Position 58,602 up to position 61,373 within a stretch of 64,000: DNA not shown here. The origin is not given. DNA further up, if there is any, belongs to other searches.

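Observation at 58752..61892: Fungal Cyr1-type adenylate cyclase placed head-to-head with a candidate Sho1-like 4TM+SH3 protein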

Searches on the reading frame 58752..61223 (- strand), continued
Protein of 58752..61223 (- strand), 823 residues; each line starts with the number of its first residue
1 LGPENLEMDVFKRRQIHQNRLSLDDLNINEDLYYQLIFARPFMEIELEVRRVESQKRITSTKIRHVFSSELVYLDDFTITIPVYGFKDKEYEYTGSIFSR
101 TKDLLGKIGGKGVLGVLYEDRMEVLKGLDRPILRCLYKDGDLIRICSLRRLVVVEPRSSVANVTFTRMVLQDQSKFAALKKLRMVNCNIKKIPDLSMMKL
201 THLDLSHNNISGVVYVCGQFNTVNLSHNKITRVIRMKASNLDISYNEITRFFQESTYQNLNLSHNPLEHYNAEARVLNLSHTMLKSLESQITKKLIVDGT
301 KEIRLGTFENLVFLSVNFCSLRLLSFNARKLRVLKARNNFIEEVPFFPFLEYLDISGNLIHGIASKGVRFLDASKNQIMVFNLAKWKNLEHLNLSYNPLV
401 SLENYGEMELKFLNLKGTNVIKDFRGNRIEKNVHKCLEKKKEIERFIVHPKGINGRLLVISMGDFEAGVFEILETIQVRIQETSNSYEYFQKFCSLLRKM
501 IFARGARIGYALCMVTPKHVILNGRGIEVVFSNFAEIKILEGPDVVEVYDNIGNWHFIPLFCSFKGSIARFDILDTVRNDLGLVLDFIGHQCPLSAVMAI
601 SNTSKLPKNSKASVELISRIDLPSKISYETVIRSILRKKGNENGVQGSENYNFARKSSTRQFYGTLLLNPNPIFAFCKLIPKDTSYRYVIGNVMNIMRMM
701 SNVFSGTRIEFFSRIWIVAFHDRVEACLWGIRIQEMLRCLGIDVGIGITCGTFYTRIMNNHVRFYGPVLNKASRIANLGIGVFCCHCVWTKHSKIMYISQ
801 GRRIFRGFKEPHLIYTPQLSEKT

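Call 54: list_cluster_members(proteins=[P0005, P0004, P0009, P0015, P0025, P0032, P0042])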
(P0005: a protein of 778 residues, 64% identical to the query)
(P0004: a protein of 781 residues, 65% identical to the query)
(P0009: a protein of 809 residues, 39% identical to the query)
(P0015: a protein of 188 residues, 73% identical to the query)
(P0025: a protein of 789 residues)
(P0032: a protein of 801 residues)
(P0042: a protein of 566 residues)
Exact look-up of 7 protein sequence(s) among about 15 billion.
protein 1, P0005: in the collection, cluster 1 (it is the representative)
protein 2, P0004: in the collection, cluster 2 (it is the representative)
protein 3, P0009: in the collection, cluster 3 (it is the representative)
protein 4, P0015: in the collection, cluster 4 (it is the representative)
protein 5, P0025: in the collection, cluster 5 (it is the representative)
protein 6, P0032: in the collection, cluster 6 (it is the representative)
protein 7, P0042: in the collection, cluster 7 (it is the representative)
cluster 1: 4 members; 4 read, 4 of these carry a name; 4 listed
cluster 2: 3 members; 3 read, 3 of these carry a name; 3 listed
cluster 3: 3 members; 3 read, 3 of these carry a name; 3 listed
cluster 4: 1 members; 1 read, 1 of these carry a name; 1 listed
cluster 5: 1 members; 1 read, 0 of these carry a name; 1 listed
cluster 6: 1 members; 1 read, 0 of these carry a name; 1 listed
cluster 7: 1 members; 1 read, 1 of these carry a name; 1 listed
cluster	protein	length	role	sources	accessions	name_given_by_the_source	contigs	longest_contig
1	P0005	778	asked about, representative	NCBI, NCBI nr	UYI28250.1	hypothetical protein J0A71_10g21540 [Encephalitozoon cuniculi]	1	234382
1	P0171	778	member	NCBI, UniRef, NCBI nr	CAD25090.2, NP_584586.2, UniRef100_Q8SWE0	hypothetical protein [Encephalitozoon cuniculi GB-M1] | Adenylate cyclase n=1 Tax=Encephalitozoon cuniculi (strain GB-M1) TaxID=284813 ... | uncharacterized protein ECU02_0590 [Encephalitozoon cuniculi GB-M1]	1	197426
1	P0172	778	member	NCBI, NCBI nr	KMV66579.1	hypothetical protein M970_020550 [Encephalitozoon cuniculi EcunIII-L]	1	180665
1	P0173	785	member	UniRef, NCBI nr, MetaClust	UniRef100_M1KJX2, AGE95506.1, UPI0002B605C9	Uncharacterized protein n=1 Tax=Encephalitozoon cuniculi TaxID=6035 RepID=M1KJX2_ENCCN | hypothetical protein ECU02_0590 [Encephalitozoon cuniculi] | status=active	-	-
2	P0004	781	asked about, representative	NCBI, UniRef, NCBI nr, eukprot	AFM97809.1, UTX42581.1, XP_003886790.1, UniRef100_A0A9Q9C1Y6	hypothetical protein EHEL_020530 [Encephalitozoon hellem ATCC 50504] | Uncharacterized protein n=1 Tax=Encephalitozoon hellem TaxID=27973 RepID=A0A9Q9C1Y6_ENCHE | uncharacterized protein EHEL_020530 [Encephalitozoon hellem ATCC 50504]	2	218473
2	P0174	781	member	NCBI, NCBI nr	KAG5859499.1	hypothetical protein KMI_06g10230 [Encephalitozoon hellem]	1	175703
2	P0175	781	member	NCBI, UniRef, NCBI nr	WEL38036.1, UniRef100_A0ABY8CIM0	hypothetical protein PFJ87_02g00740 [Encephalitozoon hellem] | Uncharacterized protein n=1 Tax=Encephalitozoon hellem TaxID=27973 RepID=A0ABY8CIM0_ENCHE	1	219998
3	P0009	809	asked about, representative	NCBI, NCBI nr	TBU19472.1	hypothetical protein CWI42_020310 [Ordospora colligata]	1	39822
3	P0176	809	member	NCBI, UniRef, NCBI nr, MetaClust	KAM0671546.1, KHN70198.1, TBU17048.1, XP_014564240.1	hypothetical protein OCOL_001336 [Ordospora colligata] | Uncharacterized protein n=1 Tax=Ordospora colligata OC4 TaxID=1354746 ... | uncharacterized protein M896_020320 [Ordospora colligata OC4]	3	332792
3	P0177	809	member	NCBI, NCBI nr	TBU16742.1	hypothetical protein CWI41_020330 [Ordospora colligata]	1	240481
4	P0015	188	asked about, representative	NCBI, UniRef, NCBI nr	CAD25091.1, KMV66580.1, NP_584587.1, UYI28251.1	hypothetical protein [Encephalitozoon cuniculi GB-M1] | Uncharacterized protein n=2 Tax=Encephalitozoon cuniculi TaxID=6035 RepID=Q8SWD9_ENCCU | uncharacterized protein ECU02_0600 [Encephalitozoon cuniculi GB-M1]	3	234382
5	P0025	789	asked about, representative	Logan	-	-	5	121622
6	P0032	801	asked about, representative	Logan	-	-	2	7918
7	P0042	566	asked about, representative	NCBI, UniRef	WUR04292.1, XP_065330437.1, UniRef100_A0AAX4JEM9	uncharacterized protein VNE69_08049 [Vairimorpha necatrix] | Uncharacterized protein n=1 Tax=Vairimorpha necatrix TaxID=6039 RepID=A0AAX4JEM9_9MICR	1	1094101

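Call 55: find_encoding_contigs(protein=P0008, flank=4000, max_places=2)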
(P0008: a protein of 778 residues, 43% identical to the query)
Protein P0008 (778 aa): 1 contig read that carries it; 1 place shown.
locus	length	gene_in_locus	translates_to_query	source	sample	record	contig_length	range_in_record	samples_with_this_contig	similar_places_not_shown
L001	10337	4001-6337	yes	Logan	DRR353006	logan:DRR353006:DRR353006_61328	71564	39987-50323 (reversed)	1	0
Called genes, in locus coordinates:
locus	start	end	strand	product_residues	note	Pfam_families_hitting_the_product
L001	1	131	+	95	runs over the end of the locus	-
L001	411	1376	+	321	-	-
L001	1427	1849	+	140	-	-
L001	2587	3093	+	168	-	PF00281:Ribosomal_L5, PF00673:Ribosomal_L5_C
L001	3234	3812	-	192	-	-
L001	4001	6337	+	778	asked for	PF00560:LRR_1 (faint), PF12799:LRR_4 (faint), PF13516:LRR_6 (faint), PF13855:LRR_8 (faint)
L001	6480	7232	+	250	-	-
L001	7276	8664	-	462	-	PF17030:Beta_lactamase3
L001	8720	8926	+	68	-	-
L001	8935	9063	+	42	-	-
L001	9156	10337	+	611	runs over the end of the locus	-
